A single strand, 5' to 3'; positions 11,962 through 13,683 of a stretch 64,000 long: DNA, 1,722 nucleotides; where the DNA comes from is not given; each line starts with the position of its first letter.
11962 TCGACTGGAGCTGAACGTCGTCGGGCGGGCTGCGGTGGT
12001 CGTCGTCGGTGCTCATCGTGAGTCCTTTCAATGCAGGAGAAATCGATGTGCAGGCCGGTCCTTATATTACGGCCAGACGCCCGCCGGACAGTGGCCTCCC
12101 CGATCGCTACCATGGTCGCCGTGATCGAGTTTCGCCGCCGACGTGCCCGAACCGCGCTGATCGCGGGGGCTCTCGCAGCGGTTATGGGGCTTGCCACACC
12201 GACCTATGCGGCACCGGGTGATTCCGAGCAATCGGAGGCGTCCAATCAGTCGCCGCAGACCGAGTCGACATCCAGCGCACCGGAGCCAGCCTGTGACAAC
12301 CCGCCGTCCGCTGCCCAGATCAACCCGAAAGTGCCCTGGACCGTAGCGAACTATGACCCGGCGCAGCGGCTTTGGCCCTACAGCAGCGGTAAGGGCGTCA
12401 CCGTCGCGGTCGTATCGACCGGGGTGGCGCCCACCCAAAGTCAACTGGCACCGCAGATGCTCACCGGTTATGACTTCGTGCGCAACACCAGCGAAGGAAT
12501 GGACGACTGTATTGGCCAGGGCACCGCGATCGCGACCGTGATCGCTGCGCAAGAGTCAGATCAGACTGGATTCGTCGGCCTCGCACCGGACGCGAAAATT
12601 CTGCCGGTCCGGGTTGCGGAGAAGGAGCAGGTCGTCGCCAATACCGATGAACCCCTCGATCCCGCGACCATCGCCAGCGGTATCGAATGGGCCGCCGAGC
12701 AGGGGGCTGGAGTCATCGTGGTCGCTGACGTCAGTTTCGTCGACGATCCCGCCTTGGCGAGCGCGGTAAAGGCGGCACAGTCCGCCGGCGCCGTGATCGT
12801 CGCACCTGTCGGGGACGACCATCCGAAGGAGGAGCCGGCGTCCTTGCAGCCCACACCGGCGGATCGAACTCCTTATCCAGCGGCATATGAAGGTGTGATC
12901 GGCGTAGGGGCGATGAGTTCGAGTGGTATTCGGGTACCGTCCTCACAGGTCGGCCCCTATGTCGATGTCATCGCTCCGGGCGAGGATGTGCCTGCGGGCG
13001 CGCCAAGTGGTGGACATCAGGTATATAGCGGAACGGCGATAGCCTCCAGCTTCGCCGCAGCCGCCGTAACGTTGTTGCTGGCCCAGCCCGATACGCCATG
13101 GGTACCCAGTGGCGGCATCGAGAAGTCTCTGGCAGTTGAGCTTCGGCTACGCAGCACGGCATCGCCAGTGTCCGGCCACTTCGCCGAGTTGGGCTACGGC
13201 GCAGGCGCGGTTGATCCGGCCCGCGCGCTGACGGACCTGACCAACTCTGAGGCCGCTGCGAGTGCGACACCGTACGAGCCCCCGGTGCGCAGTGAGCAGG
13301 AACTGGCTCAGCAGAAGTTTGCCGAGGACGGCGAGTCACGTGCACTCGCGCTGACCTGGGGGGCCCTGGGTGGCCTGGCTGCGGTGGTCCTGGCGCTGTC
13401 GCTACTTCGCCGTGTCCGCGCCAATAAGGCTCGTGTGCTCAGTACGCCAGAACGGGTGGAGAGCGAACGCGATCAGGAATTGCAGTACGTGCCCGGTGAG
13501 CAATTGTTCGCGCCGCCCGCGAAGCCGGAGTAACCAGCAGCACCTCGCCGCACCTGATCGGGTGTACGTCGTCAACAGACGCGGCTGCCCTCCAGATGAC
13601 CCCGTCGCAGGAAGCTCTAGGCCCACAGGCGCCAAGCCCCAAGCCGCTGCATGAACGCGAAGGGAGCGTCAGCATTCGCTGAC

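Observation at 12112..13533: The locus's mycosin has all three catalytic-triad residues substituted, making it a natural pseudo-protease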

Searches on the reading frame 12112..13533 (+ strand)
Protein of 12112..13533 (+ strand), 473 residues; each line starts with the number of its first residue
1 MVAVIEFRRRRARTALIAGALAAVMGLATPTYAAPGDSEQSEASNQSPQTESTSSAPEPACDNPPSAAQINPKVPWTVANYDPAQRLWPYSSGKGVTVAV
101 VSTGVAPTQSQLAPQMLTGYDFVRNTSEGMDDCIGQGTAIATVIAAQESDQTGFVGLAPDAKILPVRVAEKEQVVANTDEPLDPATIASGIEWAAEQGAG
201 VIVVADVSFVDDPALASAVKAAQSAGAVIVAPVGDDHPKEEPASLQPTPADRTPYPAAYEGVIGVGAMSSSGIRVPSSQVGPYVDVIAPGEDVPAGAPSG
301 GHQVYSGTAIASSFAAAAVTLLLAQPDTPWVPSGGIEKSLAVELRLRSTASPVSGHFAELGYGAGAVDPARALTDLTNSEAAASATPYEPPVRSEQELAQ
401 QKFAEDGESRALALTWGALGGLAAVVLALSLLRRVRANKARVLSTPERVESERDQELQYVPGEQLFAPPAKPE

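Call 3: search_protein_families(library=pfam, proteins=[window:12112-13533:+], max_evalue=0.1)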
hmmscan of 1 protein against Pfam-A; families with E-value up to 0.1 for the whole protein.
window:12112-13533:+ (473 aa): 5 families
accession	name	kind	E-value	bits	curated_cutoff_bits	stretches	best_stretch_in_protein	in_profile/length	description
PF00082.27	Peptidase_S8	-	1.8e-25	90.3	21.8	1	93-328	1-259/288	Subtilase family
PF12804.13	NTP_transf_3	-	0.0028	18.3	27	1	185-238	74-127/160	MobA-like NTP transferase domain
PF14140.11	YpzI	-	0.021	15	27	1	445-459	12-26/42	YpzI-like protein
PF13407.12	Peripla_BP_4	-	0.028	14.4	35.1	1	173-235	28-89/258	Periplasmic binding protein domain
PF13604.12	AAA_30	-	0.066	13.4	27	0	135-237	30-126/191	AAA domain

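Call 4: search_protein_families(library=ncbifam, proteins=[window:12112-13533:+], max_evalue=0.1)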
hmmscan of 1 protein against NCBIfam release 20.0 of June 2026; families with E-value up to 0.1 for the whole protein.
window:12112-13533:+ (473 aa): 7 families
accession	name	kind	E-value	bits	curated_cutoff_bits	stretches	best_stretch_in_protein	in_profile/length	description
TIGR03921.1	T7SS_mycosin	equivalog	8.5e-62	209.3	278.75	1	84-435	3-346/353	type VII secretion-associated serine protease mycosin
TIGR03895.1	protease_PatA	subfamily_domain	1e-14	54.3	421.05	1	137-325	2-179/606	PatA/PatG family cyanobactin maturation protease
NF049966.1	QH_SP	equivalog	9.4e-08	31.7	165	1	98-282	2-157/219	subtilisin-like serine protease QhpE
NF033595.1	denti_PrtP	equivalog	2.2e-07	29.9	300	1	254-327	382-461/606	dentilisin complex serine proteinase subunit PrtP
TIGR03552.1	F420_cofC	equivalog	0.0011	18.6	105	1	145-231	39-126/196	2-phospho-L-lactate guanylyltransferase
NF040809.1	germ_prot_CspBA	exception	0.035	11.7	1250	0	247-323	962-1045/1099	bifunctional germination protease/germinant receptor pseudoprotease CspBA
NF040808.2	CspC_non_triad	exception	0.092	11.1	675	0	125-173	158-206/556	bile acid germinant receptor pseudoprotease CspC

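Call 5: search_solved_structures(query=window:12112-13533:+, show_alignments=3)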
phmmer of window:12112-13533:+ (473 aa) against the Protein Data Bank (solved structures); distinct sequences matched with E-value up to 0.001: 122 (the best 60 are shown).
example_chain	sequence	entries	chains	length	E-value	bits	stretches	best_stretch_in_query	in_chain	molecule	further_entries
7y6m_C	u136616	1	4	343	3.9e-23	85.3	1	84-322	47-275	Intracellular serine protease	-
1dbi_A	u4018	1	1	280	3.9e-23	85.3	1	88-325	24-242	AK.1 SERINE PROTEASE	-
7xr8_A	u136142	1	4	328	1.5e-22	83.4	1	80-323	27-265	Major intracellular serine protease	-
1thm_A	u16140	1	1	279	1.6e-20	76.7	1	84-325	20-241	THERMITASE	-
6f9m_A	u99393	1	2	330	6.2e-20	74.7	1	71-322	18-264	Serine protease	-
1bh6_A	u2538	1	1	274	7.3e-20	74.5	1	92-328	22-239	SUBTILISIN DY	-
1sbi_A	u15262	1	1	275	1.1e-19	74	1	83-326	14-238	SUBTILISIN 8397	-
1sbh_A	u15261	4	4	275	1.3e-19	73.6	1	83-326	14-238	SUBTILISIN 8397+1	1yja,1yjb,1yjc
1tec_E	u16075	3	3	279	1.5e-19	73.4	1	84-325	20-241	THERMITASE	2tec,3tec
6pak_A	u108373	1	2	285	1.6e-19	73.3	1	83-357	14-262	Subtilisin E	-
1a2q_A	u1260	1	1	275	1.3e-18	70.4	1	83-326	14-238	SUBTILISIN BPN'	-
3vyv_A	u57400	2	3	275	1.5e-18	70.2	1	83-331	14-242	Subtilisin NAT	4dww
1s01_A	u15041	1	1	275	1.8e-18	69.9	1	83-326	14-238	Subtilisin BPN'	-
1sub_A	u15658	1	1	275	2e-18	69.7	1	83-326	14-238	SUBTILISIN BPN' CRB-S3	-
5gl8_A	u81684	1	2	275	2.7e-18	69.3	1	83-331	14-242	Subtilisin NAT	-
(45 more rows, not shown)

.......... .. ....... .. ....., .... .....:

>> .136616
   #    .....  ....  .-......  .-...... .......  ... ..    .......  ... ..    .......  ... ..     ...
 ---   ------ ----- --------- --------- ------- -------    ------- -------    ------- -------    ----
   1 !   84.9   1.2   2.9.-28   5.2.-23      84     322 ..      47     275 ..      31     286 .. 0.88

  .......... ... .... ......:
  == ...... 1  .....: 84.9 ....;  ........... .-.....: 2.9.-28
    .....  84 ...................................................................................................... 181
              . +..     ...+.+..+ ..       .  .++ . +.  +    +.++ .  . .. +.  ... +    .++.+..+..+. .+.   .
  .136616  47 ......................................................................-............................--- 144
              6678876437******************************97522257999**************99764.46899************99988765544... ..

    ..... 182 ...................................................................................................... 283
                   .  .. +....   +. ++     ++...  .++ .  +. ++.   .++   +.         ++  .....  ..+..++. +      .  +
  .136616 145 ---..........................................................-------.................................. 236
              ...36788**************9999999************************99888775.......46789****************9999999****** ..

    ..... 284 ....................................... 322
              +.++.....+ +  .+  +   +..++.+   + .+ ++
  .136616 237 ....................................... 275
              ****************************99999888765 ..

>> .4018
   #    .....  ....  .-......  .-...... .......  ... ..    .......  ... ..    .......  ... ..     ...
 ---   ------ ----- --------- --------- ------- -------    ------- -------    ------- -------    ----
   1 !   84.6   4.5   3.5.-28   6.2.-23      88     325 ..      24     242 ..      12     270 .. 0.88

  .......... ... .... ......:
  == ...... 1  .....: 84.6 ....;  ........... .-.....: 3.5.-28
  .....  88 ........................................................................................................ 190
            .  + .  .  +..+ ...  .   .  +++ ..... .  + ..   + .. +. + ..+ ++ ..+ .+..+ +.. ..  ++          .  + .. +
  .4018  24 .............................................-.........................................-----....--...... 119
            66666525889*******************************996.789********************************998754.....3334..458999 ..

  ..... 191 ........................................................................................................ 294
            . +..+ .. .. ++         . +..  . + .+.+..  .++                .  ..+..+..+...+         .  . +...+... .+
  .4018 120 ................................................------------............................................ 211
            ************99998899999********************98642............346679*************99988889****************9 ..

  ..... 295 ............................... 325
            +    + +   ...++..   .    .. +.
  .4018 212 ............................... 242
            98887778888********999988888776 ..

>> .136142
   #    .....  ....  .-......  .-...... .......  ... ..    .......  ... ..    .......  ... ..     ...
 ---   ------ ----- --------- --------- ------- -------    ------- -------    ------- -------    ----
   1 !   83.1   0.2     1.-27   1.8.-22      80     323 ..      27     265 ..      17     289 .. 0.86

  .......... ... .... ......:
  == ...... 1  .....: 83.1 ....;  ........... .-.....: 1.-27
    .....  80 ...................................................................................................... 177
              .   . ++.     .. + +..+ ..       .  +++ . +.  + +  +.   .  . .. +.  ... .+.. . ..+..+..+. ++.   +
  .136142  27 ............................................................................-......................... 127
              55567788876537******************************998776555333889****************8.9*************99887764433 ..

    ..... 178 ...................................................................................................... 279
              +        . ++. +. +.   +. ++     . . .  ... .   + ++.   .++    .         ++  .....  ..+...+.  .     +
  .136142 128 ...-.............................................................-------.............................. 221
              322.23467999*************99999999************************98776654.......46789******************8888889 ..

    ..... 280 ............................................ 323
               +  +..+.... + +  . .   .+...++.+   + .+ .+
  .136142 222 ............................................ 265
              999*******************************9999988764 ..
